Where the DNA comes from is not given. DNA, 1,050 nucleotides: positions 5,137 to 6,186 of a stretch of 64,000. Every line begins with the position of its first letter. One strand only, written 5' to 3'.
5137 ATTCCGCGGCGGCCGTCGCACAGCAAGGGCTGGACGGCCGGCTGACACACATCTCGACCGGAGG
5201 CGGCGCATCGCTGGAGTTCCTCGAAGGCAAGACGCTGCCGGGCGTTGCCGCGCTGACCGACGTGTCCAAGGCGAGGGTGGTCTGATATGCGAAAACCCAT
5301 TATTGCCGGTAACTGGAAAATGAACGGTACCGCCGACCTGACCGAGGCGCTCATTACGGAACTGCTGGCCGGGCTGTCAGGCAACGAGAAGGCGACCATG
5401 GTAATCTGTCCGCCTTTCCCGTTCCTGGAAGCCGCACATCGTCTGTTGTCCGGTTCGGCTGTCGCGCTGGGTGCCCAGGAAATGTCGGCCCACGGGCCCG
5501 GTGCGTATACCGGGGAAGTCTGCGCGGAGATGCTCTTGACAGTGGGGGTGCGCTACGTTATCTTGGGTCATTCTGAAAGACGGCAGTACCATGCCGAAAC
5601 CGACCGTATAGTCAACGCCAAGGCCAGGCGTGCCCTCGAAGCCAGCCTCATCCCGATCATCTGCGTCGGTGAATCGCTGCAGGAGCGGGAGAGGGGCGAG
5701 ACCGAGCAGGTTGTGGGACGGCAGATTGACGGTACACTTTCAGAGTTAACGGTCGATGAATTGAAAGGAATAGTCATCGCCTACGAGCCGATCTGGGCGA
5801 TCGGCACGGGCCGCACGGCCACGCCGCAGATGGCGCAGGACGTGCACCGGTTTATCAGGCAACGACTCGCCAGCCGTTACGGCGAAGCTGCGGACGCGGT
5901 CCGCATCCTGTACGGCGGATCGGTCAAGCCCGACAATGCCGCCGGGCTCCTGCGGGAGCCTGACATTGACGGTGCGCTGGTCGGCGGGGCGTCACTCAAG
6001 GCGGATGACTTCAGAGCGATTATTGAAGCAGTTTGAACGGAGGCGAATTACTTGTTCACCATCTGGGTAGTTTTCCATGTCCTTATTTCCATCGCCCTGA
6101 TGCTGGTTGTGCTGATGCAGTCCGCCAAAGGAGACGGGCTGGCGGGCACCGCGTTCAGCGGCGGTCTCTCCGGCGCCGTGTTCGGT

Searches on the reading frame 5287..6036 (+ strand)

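Call 9: search_protein_families(library=pfam, proteins=[window:5287-6036:+], max_evalue=0.001)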
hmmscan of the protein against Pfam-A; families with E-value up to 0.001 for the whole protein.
window:5287-6036:+ (249 aa): 1 family
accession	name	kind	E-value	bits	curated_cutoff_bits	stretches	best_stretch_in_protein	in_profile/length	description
PF00121.24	TIM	-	2.2e-96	322.6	20.1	1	4-248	1-244/245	Triosephosphate isomerase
